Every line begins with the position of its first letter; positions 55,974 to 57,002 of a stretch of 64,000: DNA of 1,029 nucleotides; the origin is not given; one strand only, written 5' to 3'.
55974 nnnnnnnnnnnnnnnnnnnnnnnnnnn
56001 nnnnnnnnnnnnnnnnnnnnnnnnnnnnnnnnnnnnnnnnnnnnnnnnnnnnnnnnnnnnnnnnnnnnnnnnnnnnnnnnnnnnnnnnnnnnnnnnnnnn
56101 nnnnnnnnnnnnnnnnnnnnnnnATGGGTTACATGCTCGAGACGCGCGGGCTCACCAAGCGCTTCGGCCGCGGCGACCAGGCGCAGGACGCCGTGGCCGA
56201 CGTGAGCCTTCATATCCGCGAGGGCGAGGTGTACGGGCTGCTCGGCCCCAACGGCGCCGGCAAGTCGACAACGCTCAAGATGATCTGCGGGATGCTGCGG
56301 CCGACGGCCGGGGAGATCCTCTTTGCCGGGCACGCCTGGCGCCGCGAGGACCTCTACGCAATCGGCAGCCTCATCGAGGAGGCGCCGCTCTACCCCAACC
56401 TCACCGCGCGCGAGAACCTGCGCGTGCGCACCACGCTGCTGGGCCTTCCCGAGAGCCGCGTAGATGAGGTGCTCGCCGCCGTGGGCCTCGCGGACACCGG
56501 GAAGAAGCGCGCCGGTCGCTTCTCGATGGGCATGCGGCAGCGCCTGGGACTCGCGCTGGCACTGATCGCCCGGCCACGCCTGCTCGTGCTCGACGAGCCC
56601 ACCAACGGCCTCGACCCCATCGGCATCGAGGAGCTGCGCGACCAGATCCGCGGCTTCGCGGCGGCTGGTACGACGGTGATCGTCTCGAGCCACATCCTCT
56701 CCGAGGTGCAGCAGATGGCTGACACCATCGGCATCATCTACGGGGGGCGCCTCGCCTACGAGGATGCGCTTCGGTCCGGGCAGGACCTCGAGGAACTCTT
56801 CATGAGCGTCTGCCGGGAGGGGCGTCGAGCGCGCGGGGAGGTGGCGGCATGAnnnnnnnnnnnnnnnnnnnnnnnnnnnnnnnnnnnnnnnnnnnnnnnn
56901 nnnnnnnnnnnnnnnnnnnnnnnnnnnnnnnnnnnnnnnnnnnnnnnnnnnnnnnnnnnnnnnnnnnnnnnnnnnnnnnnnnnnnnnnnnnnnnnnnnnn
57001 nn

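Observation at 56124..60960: High-GC (about 72%) island: orphan LanFEG-type lantibiotic-immunity ABC transporter with its own two-component system and no biosynthesis genes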

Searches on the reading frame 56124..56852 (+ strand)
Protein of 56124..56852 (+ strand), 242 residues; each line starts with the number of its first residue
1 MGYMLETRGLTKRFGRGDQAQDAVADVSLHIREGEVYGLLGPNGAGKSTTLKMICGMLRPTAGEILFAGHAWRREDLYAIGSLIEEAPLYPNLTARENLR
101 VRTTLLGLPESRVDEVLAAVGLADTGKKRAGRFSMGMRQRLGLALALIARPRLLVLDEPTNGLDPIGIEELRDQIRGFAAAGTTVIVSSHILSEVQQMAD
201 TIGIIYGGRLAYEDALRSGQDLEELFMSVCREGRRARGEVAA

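Call 5: search_protein_families(library=ncbifam, proteins=[window:56124-56852:+], max_evalue=0.001)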
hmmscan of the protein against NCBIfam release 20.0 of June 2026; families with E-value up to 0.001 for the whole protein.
window:56124-56852:+ (242 aa): 191 families (the best 25 are shown)
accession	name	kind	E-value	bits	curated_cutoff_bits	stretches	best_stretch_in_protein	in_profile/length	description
TIGR03740.1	galliderm_ABC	subfamily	6e-99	330.2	309.75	1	5-230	1-222/223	lantibiotic protection ABC transporter ATP-binding subunit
TIGR01188.1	drrA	subfamily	2.7e-55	187.8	312.45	1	21-216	6-208/302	daunorubicin resistance ABC transporter, ATP-binding protein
TIGR03522.1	GldA_ABC_ATP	equivalog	3.1e-48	164.8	402.6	1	9-218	7-218/301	gliding motility-associated ABC transporter ATP-binding subunit GldA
NF033858.1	ABC2_perm_RbbA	equivalog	2.2e-43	148.3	1050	1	5-227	267-498/909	ribosome-associated ATPase/putative transporter RbbA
NF010060.0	PRK13537.1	equivalog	3.1e-38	131.4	521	1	5-213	16-227/314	nodulation factor ABC transporter ATP-binding protein NodI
TIGR04406.1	LPS_export_lptB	equivalog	9.8e-37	126.5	240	1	5-213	2-216/239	LPS export ABC transporter ATP-binding protein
TIGR03864.1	PQQ_ABC_ATP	hypoth_equivalog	3.7e-36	124.7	302.25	1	5-213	2-213/236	ABC transporter, ATP-binding subunit, PQQ-dependent alcohol dehydrogenase system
NF010059.0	PRK13536.1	equivalog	2e-35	122.2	549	1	21-210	56-252/342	nodulation factor ABC transporter ATP-binding protein NodI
NF047930.1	ABC_ATP_B6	equivalog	3.4e-34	118.3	670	1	6-211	4-215/510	putative B6 ABC transporter ATP-binding protein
TIGR01166.1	cbiO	subfamily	8.5e-34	116.7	211.8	2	110-190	105-185/190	cobalt ABC transporter, ATP-binding protein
TIGR01288.1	nodI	equivalog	9.8e-34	116.7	424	1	23-210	19-213/303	nodulation factor ABC transporter ATP-binding protein NodI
TIGR03265.1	PhnT2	equivalog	2.9e-32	112.3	457.7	1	5-210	5-213/353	putative 2-aminoethylphosphonate ABC transporter ATP-binding protein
TIGR04521.1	ECF_ATPase_2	equivalog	9.1e-32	110.2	330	2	110-215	121-228/279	energy-coupling factor transporter ATPase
TIGR02673.1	FtsE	equivalog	1.1e-31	110.2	264.85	1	9-201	6-206/214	cell division ATP-binding protein FtsE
TIGR03410.1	urea_trans_UrtE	equivalog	7.4e-31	107.4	285.8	1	21-216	13-216/230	urea ABC transporter ATP-binding subunit UrtE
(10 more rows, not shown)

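Call 6: search_protein_families(library=pfam, proteins=[window:56124-56852:+], max_evalue=0.01)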
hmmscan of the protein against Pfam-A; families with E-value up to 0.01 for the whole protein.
window:56124-56852:+ (242 aa): 3 families
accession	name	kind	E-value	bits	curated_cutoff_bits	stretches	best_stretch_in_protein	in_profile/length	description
PF00005.33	ABC_tran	-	6.4e-34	117.9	25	1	25-161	2-137/137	ABC transporter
PF13304.12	AAA_21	-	4.9e-14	53.5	27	1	129-192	234-300/304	AAA domain, putative AbiEii toxin, Type IV TA system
PF13401.12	AAA_22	-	0.0099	16.6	27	0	39-175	10-108/130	AAA domain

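Call 7: find_encoding_contigs(protein=window:56124-56852:+, flank=10000, max_places=10)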
Protein window:56124-56852:+ (242 aa): 24 contigs read that carry it; 10 places shown.
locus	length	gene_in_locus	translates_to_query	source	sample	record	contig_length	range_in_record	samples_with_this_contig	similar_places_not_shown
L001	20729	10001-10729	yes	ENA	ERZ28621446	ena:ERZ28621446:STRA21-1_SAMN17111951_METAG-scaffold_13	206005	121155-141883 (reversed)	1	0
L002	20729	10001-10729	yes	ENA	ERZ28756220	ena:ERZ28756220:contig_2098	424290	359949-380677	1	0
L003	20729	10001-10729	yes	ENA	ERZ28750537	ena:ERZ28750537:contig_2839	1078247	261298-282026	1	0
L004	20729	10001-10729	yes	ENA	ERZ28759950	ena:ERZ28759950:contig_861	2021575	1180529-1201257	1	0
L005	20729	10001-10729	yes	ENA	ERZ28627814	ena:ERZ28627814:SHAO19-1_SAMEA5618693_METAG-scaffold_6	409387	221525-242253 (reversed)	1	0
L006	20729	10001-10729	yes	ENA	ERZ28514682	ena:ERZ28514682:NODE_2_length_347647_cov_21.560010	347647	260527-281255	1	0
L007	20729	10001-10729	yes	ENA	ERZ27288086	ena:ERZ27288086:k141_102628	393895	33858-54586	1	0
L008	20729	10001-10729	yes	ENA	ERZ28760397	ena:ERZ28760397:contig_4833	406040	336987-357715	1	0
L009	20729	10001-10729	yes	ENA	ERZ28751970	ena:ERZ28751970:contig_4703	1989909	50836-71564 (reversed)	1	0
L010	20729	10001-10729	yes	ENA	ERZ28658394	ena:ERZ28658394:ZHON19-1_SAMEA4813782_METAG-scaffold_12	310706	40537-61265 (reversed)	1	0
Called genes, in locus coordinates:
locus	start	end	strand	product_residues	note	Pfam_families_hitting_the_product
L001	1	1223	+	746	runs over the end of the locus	PF00521:DNA_topoisoIV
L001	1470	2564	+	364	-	-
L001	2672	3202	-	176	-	PF02525:Flavodoxin_2, PF03358:FMN_red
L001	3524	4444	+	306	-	PF05887:Trypan_PARP (weak)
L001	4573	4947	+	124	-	-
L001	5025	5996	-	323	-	PF05448:AXE1 (faint), PF12740:PETase (weak), PF02129:Peptidase_S15, PF01738:DLH (weak), PF00561:Abhydrolase_1 (weak), PF00326:Peptidase_S9 (faint)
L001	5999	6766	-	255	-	PF02627:CMD, PF07883:Cupin_2 (weak)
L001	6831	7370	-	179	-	PF02525:Flavodoxin_2, PF03358:FMN_red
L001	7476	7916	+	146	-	PF00376:MerR, PF13411:MerR_1, PF09278:MerR-DNA-bind (weak)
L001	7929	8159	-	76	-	-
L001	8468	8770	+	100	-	PF11208:DUF2992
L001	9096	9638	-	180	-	-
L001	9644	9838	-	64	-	-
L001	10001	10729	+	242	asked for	PF00005:ABC_tran, PF13304:AAA_21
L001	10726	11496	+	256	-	-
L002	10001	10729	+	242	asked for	PF00005:ABC_tran, PF13304:AAA_21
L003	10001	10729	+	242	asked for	PF00005:ABC_tran, PF13304:AAA_21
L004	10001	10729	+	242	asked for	PF00005:ABC_tran, PF13304:AAA_21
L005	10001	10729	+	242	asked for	PF00005:ABC_tran, PF13304:AAA_21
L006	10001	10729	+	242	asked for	PF00005:ABC_tran, PF13304:AAA_21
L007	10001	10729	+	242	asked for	PF00005:ABC_tran, PF13304:AAA_21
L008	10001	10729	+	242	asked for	PF00005:ABC_tran, PF13304:AAA_21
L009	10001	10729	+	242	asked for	PF00005:ABC_tran, PF13304:AAA_21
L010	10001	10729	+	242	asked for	PF00005:ABC_tran, PF13304:AAA_21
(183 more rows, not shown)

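Call 11: find_related_loci(query=window:56124-56852:+, collection=genome_contigs, flank=10000)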
Query window:56124-56852:+ (242 aa) in genome_contigs; peptide patterns used: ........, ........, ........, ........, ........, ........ (x = any residue, [..] = any of these).
599 stretches matched a pattern (row limit reached: there are more); 545 encode a relative of the query (tblastn E <= 1e-3); the best 80 are kept; 80 distinct loci.
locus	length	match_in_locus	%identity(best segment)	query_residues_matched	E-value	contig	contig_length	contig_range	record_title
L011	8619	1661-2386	100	1-242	2e-158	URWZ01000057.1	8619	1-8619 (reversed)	uncultured Collinsella sp. isolate UMGS1424 genome assembly, contig: NODE_1831_length_8619_cov_5.326600, whole genome sh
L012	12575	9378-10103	100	1-242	3e-158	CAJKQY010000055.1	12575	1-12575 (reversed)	MAG TPA_asm: uncultured Collinsella sp. isolate ERR1305883-bin.8 genome assembly, contig: NODE_3579_length_12575_cov_11.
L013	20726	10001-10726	100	1-242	3e-158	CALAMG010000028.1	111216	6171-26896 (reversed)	MAG TPA_asm: uncultured Collinsella sp. isolate ERR912014_bin.8_CONCOCT_v1.1_MAG genome assembly, contig: ERZ825767.143,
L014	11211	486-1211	100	1-242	3e-158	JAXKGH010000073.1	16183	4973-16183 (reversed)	MAG: Collinsella sp. isolate DOME_MAG_9536 9536_D0122_k141_20605, whole genome shotgun sequence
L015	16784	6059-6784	100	1-242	3e-158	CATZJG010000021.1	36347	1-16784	MAG TPA_asm: uncultured Collinsella sp. isolate ERR9578238_bin.6_MetaWRAP_v1.3_MAG genome assembly, contig: ERZ18533932.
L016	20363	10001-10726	100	1-242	8e-158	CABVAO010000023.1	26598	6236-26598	MAG TPA_asm: uncultured Collinsella sp. isolate MGYG-HGUT-04550 genome assembly, contig: GUT_GENOME282720_23, whole geno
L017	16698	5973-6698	100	1-242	8e-158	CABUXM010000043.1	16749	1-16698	MAG TPA_asm: uncultured Collinsella sp. isolate MGYG-HGUT-04466 genome assembly, contig: GUT_GENOME276156_43, whole geno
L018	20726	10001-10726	100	1-242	1e-157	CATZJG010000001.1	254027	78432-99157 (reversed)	MAG TPA_asm: uncultured Collinsella sp. isolate ERR9578238_bin.6_MetaWRAP_v1.3_MAG genome assembly, contig: ERZ18533932.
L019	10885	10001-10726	100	1-242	1e-157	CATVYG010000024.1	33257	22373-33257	MAG TPA_asm: uncultured Collinsella sp. isolate ERR9322425_bin.13_MetaWRAP_v1.3_MAG genome assembly, contig: ERZ18534349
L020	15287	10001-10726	100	1-242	2e-157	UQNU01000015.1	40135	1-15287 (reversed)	uncultured Collinsella sp. isolate UMGS467 genome assembly, contig: NODE_236_length_40135_cov_8.407011, whole genome sho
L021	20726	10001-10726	100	1-242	2e-157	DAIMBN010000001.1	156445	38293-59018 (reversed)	MAG TPA_asm: Coriobacteriaceae bacterium isolate CTOTU38475 NODE_19_length_156445_cov_6.461673, whole genome shotgun seq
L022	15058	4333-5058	99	1-242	2e-157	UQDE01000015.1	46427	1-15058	uncultured Collinsella sp. isolate UMGS164 genome assembly, contig: NODE_212_length_46427_cov_35.822479, whole genome sh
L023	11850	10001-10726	100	1-242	2e-157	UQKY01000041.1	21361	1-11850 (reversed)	uncultured Collinsella sp. isolate UMGS384 genome assembly, contig: NODE_1532_length_21361_cov_5.665306, whole genome sh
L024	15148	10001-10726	100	1-242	1e-157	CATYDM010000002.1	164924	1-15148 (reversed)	MAG TPA_asm: uncultured Collinsella sp. isolate ERR9353847_bin.1_MetaWRAP_v1.3_MAG genome assembly, contig: ERZ18534356.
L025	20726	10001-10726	100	1-242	2e-157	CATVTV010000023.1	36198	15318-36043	MAG TPA_asm: uncultured Collinsella sp. isolate ERR8263819_bin.6_MetaWRAP_v1.3_MAG genome assembly, contig: ERZ18534258.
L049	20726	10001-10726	99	1-242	2e-156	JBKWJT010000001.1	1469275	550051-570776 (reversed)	MAG: Collinsella sp. isolate 43-2_04 NODE_6_length_1469275_cov_25.863970, whole genome shotgun sequence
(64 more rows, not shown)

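Call 17: search_protein_families(library=pfam, proteins=[L049:8908-9738:-, L049:7525-8403:-, L049:5794-6921:-, L049:4765-5631:-, L049:1570-3003:-, L049:14629-14955:-, L049:14984-15271:-, L049:15382-16035:-, L049:17282-19096:+, L049:6954-7499:-], max_evalue=0.001)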
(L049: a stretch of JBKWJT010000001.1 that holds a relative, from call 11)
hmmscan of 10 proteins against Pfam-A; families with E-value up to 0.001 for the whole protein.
L049:8908-9738:- (276 aa): 1 family
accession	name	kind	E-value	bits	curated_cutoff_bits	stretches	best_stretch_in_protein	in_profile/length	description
PF01066.26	CDP-OH_P_transf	-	6.3e-32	111.5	22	1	65-202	1-137/152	CDP-alcohol phosphatidyltransferase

L049:7525-8403:- (292 aa): 2 families
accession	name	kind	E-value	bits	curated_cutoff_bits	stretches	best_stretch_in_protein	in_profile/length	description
PF13411.12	MerR_1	-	1.1e-14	54.7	21.6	1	23-79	12-67/69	MerR HTH family regulatory protein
PF00376.29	MerR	-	1.1e-08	35.1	28.2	1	22-49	10-38/38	MerR family regulatory protein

L049:5794-6921:- (375 aa): 3 families
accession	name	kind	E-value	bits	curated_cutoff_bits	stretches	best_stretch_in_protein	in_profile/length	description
PF00877.26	NLPC_P60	-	6.5e-16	58.7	23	1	282-368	2-97/105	NlpC/P60 family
PF11932.13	DUF3450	-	6.2e-05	22.9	32.6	1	21-94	3-76/241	Protein of unknown function (DUF3450)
PF24568.1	CC_PcsB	-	0.00027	21.2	27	1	75-147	2-75/75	Peptidoglycan hydrolase PcsB, coiled-coil domain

L049:4765-5631:- (288 aa): 1 family
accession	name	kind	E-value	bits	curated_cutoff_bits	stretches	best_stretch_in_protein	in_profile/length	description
PF02645.21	DegV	-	2.8e-42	145.4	27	1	3-261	2-258/280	Uncharacterised protein, DegV family COG1307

L049:1570-3003:- (477 aa): 3 families
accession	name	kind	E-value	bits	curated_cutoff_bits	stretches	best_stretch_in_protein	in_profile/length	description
PF06925.17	MGDG_synth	-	9.4e-11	42.5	25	1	88-257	1-169/169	Monogalactosyldiacylglycerol (MGDG) synthase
PF04101.22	Glyco_tran_28_C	-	3.3e-08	34.2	22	1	309-425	27-145/166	Glycosyltransferase family 28 C-terminal domain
PF13692.12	Glyco_trans_1_4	-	7.1e-05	23.5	27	1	309-384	27-106/142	Glycosyl transferases group 1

L049:14629-14955:- (108 aa): 0 families

L049:14984-15271:- (95 aa): 0 families

L049:15382-16035:- (217 aa): 1 family
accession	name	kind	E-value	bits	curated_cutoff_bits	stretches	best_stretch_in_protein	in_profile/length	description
PF07853.16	DUF1648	-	7.7e-12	45.1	28.7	1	24-68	1-47/49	Domain of unknown function (DUF1648)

L049:17282-19096:+ (604 aa): 2 families
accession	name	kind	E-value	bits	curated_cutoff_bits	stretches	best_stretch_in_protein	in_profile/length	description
PF00005.33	ABC_tran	-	6.7e-19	69.3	25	1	395-532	5-137/137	ABC transporter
PF13304.12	AAA_21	-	7.4e-08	33.2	27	0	502-561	236-298/304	AAA domain, putative AbiEii toxin, Type IV TA system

L049:6954-7499:- (181 aa): 1 family
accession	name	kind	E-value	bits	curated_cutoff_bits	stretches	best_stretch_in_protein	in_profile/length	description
PF00156.33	Pribosyltran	-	6.5e-13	48.7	26.3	1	35-178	8-144/158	Phosphoribosyl transferase domain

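Call 18: find_homologous_proteins(query=window:56124-56852:+, max_evalue=1e-20)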
Query window:56124-56852:+ (242 aa): 7998 proteins with E <= 1e-20 among 8000 candidates; the best 120 are listed.
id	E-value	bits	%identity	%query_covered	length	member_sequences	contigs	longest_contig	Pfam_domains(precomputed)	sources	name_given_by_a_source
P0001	1.1e-149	514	89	100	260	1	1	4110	PF00005.34,PF13304.13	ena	-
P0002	2.9e-149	513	99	100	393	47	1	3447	PF00005.34,PF13304.13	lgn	-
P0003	1.1e-148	511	98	100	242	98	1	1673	PF00005.34,PF13304.13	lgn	-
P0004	1.9e-148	510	99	100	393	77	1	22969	PF00005.34,PF13304.13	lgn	-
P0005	5.4e-148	509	99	99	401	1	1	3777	PF00005.34,PF13304.13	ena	-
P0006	9.6e-148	508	98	100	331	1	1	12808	PF00005.34,PF13304.13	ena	-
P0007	1.6e-147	507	98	100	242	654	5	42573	PF00005.34,PF13304.13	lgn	-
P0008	2.6e-147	507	98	100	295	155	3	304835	PF00005.34,PF13304.13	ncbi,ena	-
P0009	2.8e-147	507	98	100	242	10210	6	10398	PF00005.34,PF13304.13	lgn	-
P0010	4.7e-146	503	97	100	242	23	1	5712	PF00005.34,PF13304.13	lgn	-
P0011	7.9e-146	502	98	100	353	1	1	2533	PF13384.13,PF01527.27,PF00005.34,PF13304.13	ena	-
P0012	2.9e-144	497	97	98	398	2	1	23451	PF00005.34,PF13304.13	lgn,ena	-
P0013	7.2e-144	495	94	100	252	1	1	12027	PF00005.34,PF13304.13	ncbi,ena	-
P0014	1.4e-143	494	93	100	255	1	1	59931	PF00005.34,PF13304.13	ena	-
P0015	1.9e-141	487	97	100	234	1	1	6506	PF00005.34,PF13304.13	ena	-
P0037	3.5e-134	464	88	100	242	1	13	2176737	PF00005.34,PF13304.13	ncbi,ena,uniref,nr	uniref:lantibiotic protection ABC transporter ATP-binding protein n=1 Tax=Olsenella timonensis TaxID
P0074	7.9e-133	459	88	100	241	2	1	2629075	PF00005.34,PF13304.13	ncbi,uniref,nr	ncbi:lantibiotic protection ABC transporter ATP-binding protein [Thermophilibacter provencensis]|uni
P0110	1.4e-131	455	87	100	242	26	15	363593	PF00005.34,PF13304.13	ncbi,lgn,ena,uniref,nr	ncbi:lantibiotic protection ABC transporter ATP-binding protein [Collinsella intestinalis]|uniref:la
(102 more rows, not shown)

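Call 19: find_encoding_contigs(protein=P0074, flank=10000, max_places=2)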
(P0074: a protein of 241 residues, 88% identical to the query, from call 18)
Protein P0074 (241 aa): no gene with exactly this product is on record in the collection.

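Call 20: find_encoding_contigs(protein=P0037, flank=10000, max_places=2)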
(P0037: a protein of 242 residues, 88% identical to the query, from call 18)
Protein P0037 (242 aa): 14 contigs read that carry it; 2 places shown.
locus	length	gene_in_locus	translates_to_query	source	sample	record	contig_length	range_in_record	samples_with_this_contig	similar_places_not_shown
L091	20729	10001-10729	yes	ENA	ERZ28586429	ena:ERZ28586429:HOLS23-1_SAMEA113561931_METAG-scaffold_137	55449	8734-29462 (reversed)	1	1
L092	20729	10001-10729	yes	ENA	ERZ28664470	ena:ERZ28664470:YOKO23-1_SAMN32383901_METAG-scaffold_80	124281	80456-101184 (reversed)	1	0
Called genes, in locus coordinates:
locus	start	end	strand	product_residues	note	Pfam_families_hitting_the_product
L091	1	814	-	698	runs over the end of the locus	PF02687:FtsX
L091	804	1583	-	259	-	PF13191:AAA_16 (weak), PF00005:ABC_tran, PF13304:AAA_21 (faint)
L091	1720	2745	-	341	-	PF02518:HATPase_c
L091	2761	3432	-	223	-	PF00072:Response_reg, PF00486:Trans_reg_C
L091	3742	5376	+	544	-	PF00501:AMP-binding, PF13193:AMP-binding_C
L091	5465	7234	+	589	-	PF01855:POR_N, PF02775:TPP_enzyme_C, PF00037:Fer4 (weak)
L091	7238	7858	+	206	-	PF01558:POR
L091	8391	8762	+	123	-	PF07411:DUF1508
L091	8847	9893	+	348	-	PF00586:AIRS, PF02769:AIRS_C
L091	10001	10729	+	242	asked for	PF00005:ABC_tran, PF13304:AAA_21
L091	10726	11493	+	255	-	-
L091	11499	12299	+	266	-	-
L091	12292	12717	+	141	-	-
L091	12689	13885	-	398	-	PF02661:Fic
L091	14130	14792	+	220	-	PF00072:Response_reg, PF00486:Trans_reg_C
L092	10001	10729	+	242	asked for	PF00005:ABC_tran, PF13304:AAA_21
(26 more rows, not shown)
